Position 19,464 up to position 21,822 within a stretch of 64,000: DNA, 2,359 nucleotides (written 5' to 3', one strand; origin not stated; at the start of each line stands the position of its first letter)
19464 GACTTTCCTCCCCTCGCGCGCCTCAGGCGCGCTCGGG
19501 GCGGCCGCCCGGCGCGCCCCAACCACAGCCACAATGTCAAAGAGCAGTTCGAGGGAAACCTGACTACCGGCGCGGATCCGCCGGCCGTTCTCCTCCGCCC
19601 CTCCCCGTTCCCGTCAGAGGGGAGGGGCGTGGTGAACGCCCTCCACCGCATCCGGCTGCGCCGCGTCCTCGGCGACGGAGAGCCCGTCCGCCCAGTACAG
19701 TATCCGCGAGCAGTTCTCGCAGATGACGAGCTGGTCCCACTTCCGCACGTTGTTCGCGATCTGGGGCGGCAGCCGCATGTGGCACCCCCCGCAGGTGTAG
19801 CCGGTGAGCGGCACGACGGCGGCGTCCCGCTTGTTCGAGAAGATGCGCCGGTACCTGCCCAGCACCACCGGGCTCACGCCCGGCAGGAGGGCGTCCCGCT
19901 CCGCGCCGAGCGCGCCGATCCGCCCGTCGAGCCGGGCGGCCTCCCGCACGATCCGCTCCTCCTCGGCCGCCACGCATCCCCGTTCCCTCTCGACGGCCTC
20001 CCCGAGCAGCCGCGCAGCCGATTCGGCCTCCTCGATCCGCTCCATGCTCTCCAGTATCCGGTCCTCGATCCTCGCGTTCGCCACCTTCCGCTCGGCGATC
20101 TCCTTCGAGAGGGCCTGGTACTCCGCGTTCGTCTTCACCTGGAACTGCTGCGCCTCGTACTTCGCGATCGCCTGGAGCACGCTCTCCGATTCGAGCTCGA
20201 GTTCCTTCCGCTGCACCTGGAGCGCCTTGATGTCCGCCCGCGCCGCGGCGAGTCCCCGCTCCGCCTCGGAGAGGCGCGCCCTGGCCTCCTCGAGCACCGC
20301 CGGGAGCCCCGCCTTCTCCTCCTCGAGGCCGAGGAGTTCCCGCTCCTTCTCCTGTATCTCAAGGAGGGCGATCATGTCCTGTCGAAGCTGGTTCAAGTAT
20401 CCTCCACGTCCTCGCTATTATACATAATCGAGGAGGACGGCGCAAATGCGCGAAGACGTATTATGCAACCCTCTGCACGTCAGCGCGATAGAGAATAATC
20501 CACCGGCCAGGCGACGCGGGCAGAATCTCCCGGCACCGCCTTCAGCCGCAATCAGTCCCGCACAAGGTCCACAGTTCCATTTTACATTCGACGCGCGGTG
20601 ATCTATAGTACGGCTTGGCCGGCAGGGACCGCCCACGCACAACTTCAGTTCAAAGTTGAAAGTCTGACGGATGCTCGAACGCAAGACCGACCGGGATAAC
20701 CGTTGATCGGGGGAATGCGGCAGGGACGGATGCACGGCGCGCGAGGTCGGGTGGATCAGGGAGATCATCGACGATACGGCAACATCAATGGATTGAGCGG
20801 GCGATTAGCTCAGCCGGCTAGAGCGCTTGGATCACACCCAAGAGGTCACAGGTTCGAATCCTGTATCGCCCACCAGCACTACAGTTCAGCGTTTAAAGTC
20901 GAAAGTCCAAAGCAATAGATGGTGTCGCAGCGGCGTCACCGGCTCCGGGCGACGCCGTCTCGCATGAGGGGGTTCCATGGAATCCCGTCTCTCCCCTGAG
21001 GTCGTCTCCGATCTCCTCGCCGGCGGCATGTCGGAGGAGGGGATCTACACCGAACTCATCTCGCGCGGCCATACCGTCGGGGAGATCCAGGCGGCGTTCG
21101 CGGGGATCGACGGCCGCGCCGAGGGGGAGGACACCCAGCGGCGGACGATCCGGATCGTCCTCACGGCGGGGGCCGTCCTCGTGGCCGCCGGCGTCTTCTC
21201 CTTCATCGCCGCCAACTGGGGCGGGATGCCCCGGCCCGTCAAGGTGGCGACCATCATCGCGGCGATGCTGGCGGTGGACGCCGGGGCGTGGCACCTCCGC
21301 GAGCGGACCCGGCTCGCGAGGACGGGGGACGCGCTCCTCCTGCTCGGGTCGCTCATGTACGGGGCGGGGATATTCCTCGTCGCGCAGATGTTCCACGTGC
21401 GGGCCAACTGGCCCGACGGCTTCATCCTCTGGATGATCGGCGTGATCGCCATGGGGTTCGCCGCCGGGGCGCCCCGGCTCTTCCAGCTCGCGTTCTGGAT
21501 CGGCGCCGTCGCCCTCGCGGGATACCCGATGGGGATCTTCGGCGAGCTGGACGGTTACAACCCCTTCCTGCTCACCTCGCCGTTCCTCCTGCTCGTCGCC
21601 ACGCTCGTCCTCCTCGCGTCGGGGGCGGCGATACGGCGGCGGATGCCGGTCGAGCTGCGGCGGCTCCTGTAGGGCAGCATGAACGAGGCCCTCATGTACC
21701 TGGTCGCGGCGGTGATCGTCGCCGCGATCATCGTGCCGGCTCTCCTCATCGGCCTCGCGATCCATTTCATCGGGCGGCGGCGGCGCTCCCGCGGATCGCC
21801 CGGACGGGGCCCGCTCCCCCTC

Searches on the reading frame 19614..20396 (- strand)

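Call 48: search_protein_families(library=pfam, proteins=[window:19614-20396:-], max_evalue=0.001)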
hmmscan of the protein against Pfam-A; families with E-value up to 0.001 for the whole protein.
window:19614-20396:- (260 aa): 3 families
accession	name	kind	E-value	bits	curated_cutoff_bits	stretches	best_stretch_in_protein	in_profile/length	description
PF02591.20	Zn_ribbon_9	-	7.9e-14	51.9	29.1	1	201-233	1-33/33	C4-type zinc ribbon domain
PF24481.2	CT398_CC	-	5.7e-07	30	27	1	24-187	11-177/180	CT398-like coiled coil hairpin domain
PF25443.1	ANG-1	-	0.00073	20.1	28.5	1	10-69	38-96/105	ANG-1-like domain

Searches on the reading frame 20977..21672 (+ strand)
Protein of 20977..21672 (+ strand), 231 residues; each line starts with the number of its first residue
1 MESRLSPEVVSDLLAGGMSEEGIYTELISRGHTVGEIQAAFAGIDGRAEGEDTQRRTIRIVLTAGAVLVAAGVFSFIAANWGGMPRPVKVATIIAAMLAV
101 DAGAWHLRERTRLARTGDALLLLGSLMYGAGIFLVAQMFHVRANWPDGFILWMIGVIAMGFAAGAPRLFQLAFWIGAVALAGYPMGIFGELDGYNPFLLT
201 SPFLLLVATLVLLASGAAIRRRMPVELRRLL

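Call 48: search_protein_families(library=pfam, proteins=[window:20977-21672:+], max_evalue=0.001)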
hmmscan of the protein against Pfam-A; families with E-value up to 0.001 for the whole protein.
window:20977-21672:+ (231 aa): 2 families
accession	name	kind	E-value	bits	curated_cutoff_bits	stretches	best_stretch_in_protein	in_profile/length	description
PF09925.14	DUF2157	-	4.8e-32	111.1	32.4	1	50-165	27-142/146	Predicted membrane protein (DUF2157)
PF16983.11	MFS_MOT1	-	0.00032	21.4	30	1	62-151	27-101/111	Molybdate transporter of MFS superfamily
